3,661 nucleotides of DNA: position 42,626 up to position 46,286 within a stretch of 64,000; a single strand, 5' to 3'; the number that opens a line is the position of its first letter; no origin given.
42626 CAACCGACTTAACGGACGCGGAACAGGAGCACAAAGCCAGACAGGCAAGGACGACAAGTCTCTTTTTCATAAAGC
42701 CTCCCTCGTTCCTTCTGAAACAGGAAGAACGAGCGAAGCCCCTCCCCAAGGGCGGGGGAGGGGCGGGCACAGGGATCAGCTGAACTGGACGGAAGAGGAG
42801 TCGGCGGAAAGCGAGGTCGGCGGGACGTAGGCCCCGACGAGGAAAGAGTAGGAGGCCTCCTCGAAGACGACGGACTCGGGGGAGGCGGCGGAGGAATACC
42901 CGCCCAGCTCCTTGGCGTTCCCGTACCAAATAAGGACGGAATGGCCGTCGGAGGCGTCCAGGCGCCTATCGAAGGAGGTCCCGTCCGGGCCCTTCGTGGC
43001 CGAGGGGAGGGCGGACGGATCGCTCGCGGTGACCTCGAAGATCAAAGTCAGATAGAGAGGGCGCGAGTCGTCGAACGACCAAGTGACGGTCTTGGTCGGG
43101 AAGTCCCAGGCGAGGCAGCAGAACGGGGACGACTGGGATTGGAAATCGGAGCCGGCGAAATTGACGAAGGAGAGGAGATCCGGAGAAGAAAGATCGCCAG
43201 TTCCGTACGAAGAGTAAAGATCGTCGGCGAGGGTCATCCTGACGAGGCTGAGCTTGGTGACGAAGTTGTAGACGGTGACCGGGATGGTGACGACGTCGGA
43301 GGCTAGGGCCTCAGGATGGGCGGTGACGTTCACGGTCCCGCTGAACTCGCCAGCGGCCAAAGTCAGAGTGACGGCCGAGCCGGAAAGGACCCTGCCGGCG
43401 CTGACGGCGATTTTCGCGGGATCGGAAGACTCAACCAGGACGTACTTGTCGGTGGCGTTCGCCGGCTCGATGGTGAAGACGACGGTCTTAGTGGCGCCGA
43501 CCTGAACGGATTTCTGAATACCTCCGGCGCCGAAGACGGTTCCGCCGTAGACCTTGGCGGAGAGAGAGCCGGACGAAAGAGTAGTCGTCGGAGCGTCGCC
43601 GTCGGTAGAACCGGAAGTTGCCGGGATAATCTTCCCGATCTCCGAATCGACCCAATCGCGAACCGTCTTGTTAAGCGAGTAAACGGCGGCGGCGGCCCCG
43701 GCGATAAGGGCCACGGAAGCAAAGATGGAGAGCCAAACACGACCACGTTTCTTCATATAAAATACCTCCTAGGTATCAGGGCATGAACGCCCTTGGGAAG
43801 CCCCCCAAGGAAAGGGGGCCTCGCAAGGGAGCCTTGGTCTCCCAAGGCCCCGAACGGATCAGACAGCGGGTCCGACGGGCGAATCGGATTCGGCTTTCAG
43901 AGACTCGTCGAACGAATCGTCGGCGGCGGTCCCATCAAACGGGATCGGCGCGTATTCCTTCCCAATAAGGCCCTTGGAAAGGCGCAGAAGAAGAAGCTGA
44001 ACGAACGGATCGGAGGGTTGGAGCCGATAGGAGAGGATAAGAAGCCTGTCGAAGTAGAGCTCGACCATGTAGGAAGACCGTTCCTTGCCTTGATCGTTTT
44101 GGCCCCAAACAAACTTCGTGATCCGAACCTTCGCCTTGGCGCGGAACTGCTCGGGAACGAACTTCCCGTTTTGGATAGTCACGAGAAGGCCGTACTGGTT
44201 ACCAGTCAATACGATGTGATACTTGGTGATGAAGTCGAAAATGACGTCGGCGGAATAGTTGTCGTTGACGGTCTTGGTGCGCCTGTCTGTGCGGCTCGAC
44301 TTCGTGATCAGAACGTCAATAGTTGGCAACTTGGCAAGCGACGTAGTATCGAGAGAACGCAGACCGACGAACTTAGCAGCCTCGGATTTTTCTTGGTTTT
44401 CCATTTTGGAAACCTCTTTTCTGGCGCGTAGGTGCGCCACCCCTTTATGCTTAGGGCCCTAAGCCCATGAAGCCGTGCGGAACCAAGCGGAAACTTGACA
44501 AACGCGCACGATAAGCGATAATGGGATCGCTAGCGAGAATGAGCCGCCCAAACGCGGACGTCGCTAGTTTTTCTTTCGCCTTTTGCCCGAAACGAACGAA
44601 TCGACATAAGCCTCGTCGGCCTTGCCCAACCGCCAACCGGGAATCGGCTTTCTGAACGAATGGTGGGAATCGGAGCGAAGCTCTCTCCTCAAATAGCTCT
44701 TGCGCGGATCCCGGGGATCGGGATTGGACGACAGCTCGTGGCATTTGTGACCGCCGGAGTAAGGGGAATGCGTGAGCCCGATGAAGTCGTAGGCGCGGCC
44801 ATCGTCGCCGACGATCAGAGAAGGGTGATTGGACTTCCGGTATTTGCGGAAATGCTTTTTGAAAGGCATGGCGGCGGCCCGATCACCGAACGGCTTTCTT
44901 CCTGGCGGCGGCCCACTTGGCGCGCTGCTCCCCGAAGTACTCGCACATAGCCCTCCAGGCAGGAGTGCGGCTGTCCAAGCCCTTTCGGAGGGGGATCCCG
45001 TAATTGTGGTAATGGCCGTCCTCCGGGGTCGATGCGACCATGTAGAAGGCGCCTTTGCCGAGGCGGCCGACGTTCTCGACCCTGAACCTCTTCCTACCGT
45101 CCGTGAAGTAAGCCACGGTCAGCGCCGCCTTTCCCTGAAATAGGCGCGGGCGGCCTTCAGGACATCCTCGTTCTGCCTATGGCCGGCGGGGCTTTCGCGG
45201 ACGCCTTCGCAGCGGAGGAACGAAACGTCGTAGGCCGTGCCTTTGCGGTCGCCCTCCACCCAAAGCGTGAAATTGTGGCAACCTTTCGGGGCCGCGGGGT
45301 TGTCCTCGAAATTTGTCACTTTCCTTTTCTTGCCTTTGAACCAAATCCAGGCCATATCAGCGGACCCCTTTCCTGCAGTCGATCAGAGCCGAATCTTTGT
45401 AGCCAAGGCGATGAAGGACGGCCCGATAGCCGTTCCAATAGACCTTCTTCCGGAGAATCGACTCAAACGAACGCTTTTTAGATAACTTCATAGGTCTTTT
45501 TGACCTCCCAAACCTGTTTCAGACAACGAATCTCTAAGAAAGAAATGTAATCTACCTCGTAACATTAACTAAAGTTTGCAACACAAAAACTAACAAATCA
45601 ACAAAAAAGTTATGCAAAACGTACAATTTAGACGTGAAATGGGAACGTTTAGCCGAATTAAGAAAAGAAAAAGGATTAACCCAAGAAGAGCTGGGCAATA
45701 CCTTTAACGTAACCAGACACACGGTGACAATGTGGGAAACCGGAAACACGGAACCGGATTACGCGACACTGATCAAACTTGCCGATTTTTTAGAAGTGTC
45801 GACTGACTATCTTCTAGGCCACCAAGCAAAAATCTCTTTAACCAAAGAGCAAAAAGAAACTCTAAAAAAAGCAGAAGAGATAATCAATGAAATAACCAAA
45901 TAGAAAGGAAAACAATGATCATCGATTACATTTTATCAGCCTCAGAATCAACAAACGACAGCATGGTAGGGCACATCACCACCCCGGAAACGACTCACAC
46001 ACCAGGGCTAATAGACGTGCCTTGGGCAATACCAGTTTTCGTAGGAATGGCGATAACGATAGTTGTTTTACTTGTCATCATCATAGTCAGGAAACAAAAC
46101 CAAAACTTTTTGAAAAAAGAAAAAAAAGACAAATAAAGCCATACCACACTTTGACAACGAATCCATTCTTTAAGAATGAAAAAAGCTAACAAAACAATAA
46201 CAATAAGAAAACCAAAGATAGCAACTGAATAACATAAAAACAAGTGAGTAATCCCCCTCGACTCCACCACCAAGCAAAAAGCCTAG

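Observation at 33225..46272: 13-kb integrative element inserted in the 3-prime end of ssrA, bounded by a 20-bp direct repeat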

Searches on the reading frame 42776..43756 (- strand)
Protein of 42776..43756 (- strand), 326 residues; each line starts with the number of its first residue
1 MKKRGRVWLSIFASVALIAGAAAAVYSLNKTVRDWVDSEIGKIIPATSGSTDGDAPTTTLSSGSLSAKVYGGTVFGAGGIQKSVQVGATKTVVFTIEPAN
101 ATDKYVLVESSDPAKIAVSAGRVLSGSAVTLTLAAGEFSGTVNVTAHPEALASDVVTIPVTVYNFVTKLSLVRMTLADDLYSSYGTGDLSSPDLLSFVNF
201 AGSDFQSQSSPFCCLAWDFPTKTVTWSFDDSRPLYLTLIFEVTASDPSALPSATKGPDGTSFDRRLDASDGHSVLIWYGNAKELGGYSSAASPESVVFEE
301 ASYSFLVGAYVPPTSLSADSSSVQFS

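Call 8: search_protein_families(library=pfam, max_evalue=0.01, proteins=[window:42776-43756:-])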
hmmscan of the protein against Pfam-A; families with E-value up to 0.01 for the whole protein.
window:42776-43756:- (326 aa): 0 families

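Call 9: search_protein_families(library=phrogs, max_evalue=0.01, proteins=[window:42776-43756:-])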
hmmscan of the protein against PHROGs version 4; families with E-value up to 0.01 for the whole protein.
window:42776-43756:- (326 aa): 4 families
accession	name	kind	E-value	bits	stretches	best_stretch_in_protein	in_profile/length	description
phrog_215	-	head and packaging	2.8e-09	37.6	1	83-155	234-312/491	structural protein with Ig domain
phrog_41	-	tail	1.2e-05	26.1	1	81-161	169-243/245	major tail protein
phrog_885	-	tail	4.3e-05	23.7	1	82-160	216-299/338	major tail protein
phrog_341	-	tail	0.00073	20.6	1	82-149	77-135/154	major tail protein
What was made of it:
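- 42776..43756 (-): 326-aa protein with an N-terminal membrane anchor or signal and an Ig-like (Big_2-type) domain. phrog_215 structural protein with Ig domain, 2.8e-9 (call 9).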

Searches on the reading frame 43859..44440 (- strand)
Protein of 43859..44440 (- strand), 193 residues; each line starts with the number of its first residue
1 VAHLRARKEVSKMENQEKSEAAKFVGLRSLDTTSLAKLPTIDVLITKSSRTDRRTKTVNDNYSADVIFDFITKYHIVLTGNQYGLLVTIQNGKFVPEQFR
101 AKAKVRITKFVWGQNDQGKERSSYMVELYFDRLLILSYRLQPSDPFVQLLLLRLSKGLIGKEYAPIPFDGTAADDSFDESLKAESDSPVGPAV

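Call 8: search_protein_families(library=pfam, max_evalue=0.01, proteins=[window:43859-44440:-])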
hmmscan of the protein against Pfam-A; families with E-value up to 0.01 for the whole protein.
window:43859-44440:- (193 aa): 0 families

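Call 9: search_protein_families(library=phrogs, max_evalue=0.01, proteins=[window:43859-44440:-])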
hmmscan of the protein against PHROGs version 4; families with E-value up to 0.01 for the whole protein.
window:43859-44440:- (193 aa): 0 families

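Call 76: find_homologous_proteins(query=window:43862-44404:-, max_evalue=0.01)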
Query seq(181 aa) (181 aa): 5 proteins with E <= 0.01 among 54 candidates.
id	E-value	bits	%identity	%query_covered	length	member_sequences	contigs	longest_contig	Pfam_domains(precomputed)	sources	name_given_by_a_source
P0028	1.1e-112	391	100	100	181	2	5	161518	-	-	-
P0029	4.3e-79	282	73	100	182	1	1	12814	-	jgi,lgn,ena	-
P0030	1.1e-70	255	69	91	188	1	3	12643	-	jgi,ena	jgi:hypothetical protein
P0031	4.9e-68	246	67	91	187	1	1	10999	-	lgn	-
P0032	5.8e-60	220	59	97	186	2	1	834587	-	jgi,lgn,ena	-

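Call 85: predict_structure(alignment_id=A2)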
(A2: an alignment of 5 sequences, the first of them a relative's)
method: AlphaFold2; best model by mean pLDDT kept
length: 181 residues; sequences in the alignment: 5
mean_pLDDT: 64.1   pTM: 0.57
mean pLDDT of the five models: 64.1, 39.2, 38.2, 38.1, 35.0
residues with pLDDT >= 90: 0; 70-90: 96; 50-70: 31; < 50: 54
segments of 3 or more residues with pLDDT < 50: 1-16, 68-82, 159-181
pLDDT, mean of each block of 10 residues (from residue 1): 28 46 81 74 72 71 57 37 62 84 82 77 72 82 83 67 44 40 34
secondary structure, 60 per line:
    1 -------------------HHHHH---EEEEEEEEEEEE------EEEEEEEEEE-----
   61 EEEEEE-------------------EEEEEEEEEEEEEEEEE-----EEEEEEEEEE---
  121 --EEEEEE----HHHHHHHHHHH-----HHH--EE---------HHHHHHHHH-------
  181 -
elements in order: H20-24 E28-39 E46-55 E61-66 E86-102 E108-117 E123-128 H133-143 H165-173

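Call 87: fold_search(model_id=the predicted structure, library=pdb)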
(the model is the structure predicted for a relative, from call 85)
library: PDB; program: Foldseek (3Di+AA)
matches with E <= 10: 784; with E <= 0.001: 0
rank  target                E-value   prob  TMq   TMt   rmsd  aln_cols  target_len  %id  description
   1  2jmu_MODEL_1_A        1.7e-01  0.11  0.18  0.15  17.8       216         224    9  NMR structure of the mouse thiamine triphosphatase (released 2006-12-19)
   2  4r7x_B                2.8e-01  0.15  0.15  0.17  17.1       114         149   10  Crystal structure of N-lobe of human ARRDC3(1-180) (released 2014-10-01)
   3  9e2g_0A               2.9e-01  0.11  0.18  0.07  20.7       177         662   12  Cryo-EM structure of 48 nm repeat of microtubule doublet from T. brucei flagellum (released 2025-03-12)
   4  6tm1_B                3.7e-01  0.10  0.18  0.10  15.3       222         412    8  Crystal structure of the DHR2 domain of DOCK10 in complex with RAC3 (released 2020-01-22)
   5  9e78_1I               4.1e-01  0.08  0.17  0.07  21.4       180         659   14  48-nm repeat of the Leishmania tarentolae doublet microtubule (released 2025-03-12)
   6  1muh_A                4.4e-01  0.30  0.26  0.13   7.6       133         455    9  CRYSTAL STRUCTURE OF TN5 TRANSPOSASE COMPLEXED WITH TRANSPOSON END DNA (released 2002-09-27)
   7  9d5n_CW               4.4e-01  0.10  0.18  0.08  19.2       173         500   13  48-nm doublet microtubule from Trichomonas vaginalis strain G3 (released 2025-05-14)
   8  9e78_1J               4.6e-01  0.10  0.18  0.07  21.6       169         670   13  48-nm repeat of the Leishmania tarentolae doublet microtubule (released 2025-03-12)
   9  5iok_A                4.6e-01  0.08  0.18  0.22  14.8       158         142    8  Crystal structure of Taf14 YEATS domain in complex with histone H3K9cr (released 2016-04-20)
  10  8j07_3I               5.2e-01  0.10  0.18  0.07  19.3       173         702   12  96nm repeat of human respiratory doublet microtubule and associated axonemal complexes (released 2023-07-26)
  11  1vzy_A                5.2e-01  0.07  0.15  0.11  14.4       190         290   10  Crystal structure of the Bacillus subtilis HSP33 (released 2004-10-06)
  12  4r7v                  5.2e-01  0.05  0.12  0.15  18.6       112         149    8  Crystal structure of N-lobe of human ARRDC3(1-165) (released 2014-10-01)
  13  4gop_C                5.5e-01  0.11  0.20  0.10  17.7       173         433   12  Structure and Conformational Change of a Replication Protein A Heterotrimer Bound to ssDNA (released 2012-11-28)
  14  7rro_W                5.5e-01  0.08  0.19  0.08  17.9       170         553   14  Structure of the 48-nm repeat doublet microtubule from bovine tracheal cilia (released 2021-10-27)
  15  9e2g_0C               5.5e-01  0.07  0.18  0.06  24.3       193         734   12  Cryo-EM structure of 48 nm repeat of microtubule doublet from T. brucei flagellum (released 2025-03-12)
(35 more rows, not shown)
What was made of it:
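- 43859..44404 (-): 181-aa soluble beta-rich protein (193 aa if it starts at 44440), conserved in the near clade. Function unknown. The AF2 model has low confidence (pLDDT 64) and Foldseek finds nothing (calls 85, 87).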

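Call 101: search_protein_families(library=padloc, max_evalue=0.01, proteins=[window:43859-44440:-])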
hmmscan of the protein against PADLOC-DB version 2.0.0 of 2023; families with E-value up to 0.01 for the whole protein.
window:43859-44440:- (193 aa): 0 families

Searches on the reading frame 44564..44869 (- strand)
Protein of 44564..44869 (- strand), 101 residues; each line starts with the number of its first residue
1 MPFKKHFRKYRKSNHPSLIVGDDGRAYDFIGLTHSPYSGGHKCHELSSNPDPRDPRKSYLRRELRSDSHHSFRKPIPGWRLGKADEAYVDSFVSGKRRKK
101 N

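Call 33: search_protein_families(library=pfam, max_evalue=0.1, proteins=[window:44564-44869:-])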
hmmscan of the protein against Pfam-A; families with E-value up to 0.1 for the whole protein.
window:44564-44869:- (101 aa): 0 families

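Call 62: search_protein_families(library=phrogs, max_evalue=0.01, proteins=[window:44564-44869:-])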
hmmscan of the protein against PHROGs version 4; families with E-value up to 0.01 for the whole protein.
window:44564-44869:- (101 aa): 0 families
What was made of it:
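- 44564..44869 (-): 101-aa strongly basic protein (net charge +12). Besides the NTPase, it is the only protein shared with the distant Clostridia group. Candidate DNA-binding or condensing protein. No family hit (calls 33, 62).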

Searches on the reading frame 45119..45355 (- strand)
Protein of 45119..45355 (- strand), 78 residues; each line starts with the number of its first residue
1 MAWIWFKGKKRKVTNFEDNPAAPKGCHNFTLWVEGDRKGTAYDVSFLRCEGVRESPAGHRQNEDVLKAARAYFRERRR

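Call 33: search_protein_families(library=pfam, max_evalue=0.1, proteins=[window:45119-45355:-])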
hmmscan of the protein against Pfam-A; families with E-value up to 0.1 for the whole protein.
window:45119-45355:- (78 aa): 0 families

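Call 62: search_protein_families(library=phrogs, max_evalue=0.01, proteins=[window:45119-45355:-])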
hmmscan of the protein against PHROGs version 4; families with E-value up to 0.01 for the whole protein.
window:45119-45355:- (78 aa): 0 families
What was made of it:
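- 44883..45491 (-): Three small basic early ORFs of 77, 78 and 44 aa. Candidates for Cro- or Xis-like regulators. No family hits (calls 33, 62).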

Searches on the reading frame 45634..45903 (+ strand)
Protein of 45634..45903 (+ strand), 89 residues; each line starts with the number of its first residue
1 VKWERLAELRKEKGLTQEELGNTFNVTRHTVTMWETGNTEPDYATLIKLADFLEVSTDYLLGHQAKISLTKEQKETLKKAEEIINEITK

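Call 10: search_protein_families(library=ncbifam, max_evalue=0.001, proteins=[window:45634-45903:+])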
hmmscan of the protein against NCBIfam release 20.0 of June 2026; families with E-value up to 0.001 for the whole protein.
window:45634-45903:+ (89 aa): 11 families
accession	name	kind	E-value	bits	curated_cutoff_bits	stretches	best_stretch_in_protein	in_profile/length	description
NF041951.1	phage_RstR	subfamily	2.8e-18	66.2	80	1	4-82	5-83/108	RstR family transcriptional repressor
NF007257.0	PRK09706.1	subfamily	1.4e-09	37.9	101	1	4-67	8-72/135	transcriptional repressor DicA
NF052239.1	antitox_spr1629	equivalog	1.6e-08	34.1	335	1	4-69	5-70/377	spr1629 family repressor/antitoxin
NF047542.1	telomere_Tap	equivalog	3.1e-07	29.5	600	1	7-60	23-76/695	telomere-associated protein Tap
TIGR03830.1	CxxCG_CxxCG_HTH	subfamily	4.5e-07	29.7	61.8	1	5-45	69-109/127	type II TA system antitoxin MqsA family protein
TIGR03070.1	couple_hipB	subfamily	8e-07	28.9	71.65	1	7-53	8-54/58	type II toxin-antitoxin system Y4mF family antitoxin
NF003162.0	PRK04140.1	equivalog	2.8e-06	26.6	263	1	4-87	129-214/317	transcriptional regulator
NF047948.1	male_kill_WMK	equivalog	5.8e-06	26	300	1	5-82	166-244/300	WO male-killing family protein Wmk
TIGR00270.2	TIGR00270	equivalog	0.00017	21.4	110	1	6-57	80-131/159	multiprotein bridging factor aMBF1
NF007408.0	PRK09943.1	equivalog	0.00018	21.1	211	1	4-63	10-69/185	HTH-type transcriptional regulator PuuR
NF040522.1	VC1465_fam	subfamily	0.00045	20.3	70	0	9-44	4-39/111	VC1465 family Xer recombination activation factor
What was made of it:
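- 45634..45903 (+): XRE/RstR-like repressor (89 aa). NCBIfam phage_RstR, 66 bits, below its cut-off of 80 (call 10).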

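Call 33: search_protein_families(library=pfam, max_evalue=0.1, proteins=[window:45634-45903:+])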
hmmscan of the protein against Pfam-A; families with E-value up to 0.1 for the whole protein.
window:45634-45903:+ (89 aa): 13 families
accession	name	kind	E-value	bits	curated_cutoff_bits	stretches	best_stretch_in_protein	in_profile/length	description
PF01381.28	HTH_3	-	1.6e-15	57.3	23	1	6-60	1-55/55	Helix-turn-helix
PF12844.13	HTH_19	-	1e-12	48.2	30.2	1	4-61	2-59/64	Helix-turn-helix domain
PF13560.12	HTH_31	-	9.2e-10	39.1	27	1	5-58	5-59/64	Helix-turn-helix domain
PF04545.22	Sigma70_r4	-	0.00019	21.3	24.1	1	8-31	14-37/50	Sigma-70, region 4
PF13443.12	HTH_26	-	0.00022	21.9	22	1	5-64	1-61/63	Cro/C1-type HTH DNA-binding domain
PF07022.19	Phage_CI_repr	-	0.00064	20.4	22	1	16-64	14-61/65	Bacteriophage CI repressor helix-turn-helix domain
PF08279.18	HTH_11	-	0.0019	18.5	25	1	6-31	6-32/55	HTH domain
PF15731.11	MqsA_antitoxin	-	0.0041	17.7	30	1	5-56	73-123/131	Antitoxin component of bacterial toxin-antitoxin system, MqsA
PF13744.12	HTH_37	-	0.023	14.9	27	1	3-38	20-55/80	Helix-turn-helix domain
PF01047.28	MarR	-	0.031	14.6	24.6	0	3-32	6-35/59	MarR family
PF13545.12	HTH_Crp_2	-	0.038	14.4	27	0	14-32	22-40/70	Crp-like helix-turn-helix domain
PF02022.25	Integrase_Zn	-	0.066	13.7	22.6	0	63-85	9-31/38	Integrase Zinc binding domain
PF13413.12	HTH_25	-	0.073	13.3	24.6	0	5-38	1-34/62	Helix-turn-helix domain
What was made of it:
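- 45634..45903 (+): PF01381, 1.6e-15 (call 33).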

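Call 62: search_protein_families(library=phrogs, max_evalue=0.01, proteins=[window:45634-45903:+])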
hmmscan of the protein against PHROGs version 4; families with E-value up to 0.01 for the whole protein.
window:45634-45903:+ (89 aa): 34 families (the best 25 are shown)
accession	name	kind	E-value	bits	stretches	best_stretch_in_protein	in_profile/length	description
phrog_8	-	transcription regulation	5.1e-23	83.1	1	3-78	78-150/346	transcriptional regulator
phrog_3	-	transcription regulation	4.7e-14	54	1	1-75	88-161/430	transcriptional repressor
phrog_2967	-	transcription regulation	6.1e-14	53.1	1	4-87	13-97/225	transcriptional regulator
phrog_4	-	transcription regulation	2.5e-13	50.8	1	4-70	139-201/400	transcriptional repressor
phrog_2439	-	transcription regulation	1.3e-12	48.3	1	4-73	10-77/367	transcriptional regulator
phrog_5823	-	transcription regulation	4.3e-12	46.9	1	4-73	9-80/404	transcriptional regulator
phrog_2328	-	transcription regulation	4.9e-10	40.3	1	4-64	18-78/128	transcriptional repressor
phrog_4836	-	transcription regulation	1.7e-09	38.5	1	4-72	78-146/194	CII-like regulator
phrog_2104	-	unknown function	3.8e-09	37.7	1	1-50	39-88/103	-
phrog_1994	-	DNA, RNA and nucleotide metabolism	6.7e-09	36.9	1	4-70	2-68/170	DNA binding protein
phrog_1373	-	transcription regulation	9.4e-08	33.2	1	5-70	67-132/166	transcriptional regulator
phrog_7950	-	transcription regulation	1.9e-07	32.1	1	5-38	11-44/68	transcriptional repressor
phrog_4739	-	unknown function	1.3e-06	29.1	1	5-76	71-142/167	-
phrog_7241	-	transcription regulation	4.2e-06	27.8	1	6-61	66-121/122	transcriptional regulator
phrog_3037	-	transcription regulation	4.3e-06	27.7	1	4-79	29-99/189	transcriptional repressor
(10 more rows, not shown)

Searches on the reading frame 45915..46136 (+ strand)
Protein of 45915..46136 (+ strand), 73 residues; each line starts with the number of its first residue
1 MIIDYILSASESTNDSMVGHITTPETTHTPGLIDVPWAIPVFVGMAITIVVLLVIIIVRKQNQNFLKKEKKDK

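Call 33: search_protein_families(library=pfam, max_evalue=0.1, proteins=[window:45915-46136:+])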
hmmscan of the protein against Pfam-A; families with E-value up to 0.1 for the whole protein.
window:45915-46136:+ (73 aa): 1 family
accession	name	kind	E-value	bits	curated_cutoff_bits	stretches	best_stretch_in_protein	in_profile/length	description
PF04277.18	OAD_gamma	-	0.084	14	27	0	42-72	8-38/76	Oxaloacetate decarboxylase, gamma chain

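Call 62: search_protein_families(library=phrogs, max_evalue=0.01, proteins=[window:45915-46136:+])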
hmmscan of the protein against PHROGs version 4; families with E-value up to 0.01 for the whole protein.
window:45915-46136:+ (73 aa): 0 families

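Call 101: search_protein_families(library=padloc, max_evalue=0.01, proteins=[window:45915-46136:+])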
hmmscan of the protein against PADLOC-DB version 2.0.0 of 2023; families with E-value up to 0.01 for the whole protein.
window:45915-46136:+ (73 aa): 0 families

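Call 122: find_encoding_contigs(protein=window:45915-46136:+, flank=2500, max_places=10)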
Protein window:45915-46136:+ (73 aa): 9 contigs read that carry it; 3 places shown.
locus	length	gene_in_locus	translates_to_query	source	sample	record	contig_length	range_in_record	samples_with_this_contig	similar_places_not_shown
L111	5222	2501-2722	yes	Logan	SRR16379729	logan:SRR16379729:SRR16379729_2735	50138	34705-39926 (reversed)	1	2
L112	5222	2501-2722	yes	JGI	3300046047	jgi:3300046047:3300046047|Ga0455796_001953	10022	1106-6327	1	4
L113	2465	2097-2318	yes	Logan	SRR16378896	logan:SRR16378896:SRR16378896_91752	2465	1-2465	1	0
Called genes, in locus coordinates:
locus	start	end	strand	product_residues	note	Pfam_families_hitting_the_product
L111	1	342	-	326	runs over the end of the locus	-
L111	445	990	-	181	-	-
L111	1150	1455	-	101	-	-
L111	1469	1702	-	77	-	-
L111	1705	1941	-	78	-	-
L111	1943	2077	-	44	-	-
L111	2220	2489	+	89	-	PF01381:HTH_3, PF12844:HTH_19, PF13560:HTH_31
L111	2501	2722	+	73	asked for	-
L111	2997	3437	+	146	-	PF09851:SHOCT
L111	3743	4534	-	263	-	PF02562:PhoH, PF13604:AAA_30 (faint)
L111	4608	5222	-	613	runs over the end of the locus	PF02463:SMC_N (faint), PF00005:ABC_tran, PF13304:AAA_21 (faint)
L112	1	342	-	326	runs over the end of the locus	-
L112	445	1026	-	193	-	-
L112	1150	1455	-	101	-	-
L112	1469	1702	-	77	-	-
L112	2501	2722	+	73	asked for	-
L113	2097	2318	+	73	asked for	-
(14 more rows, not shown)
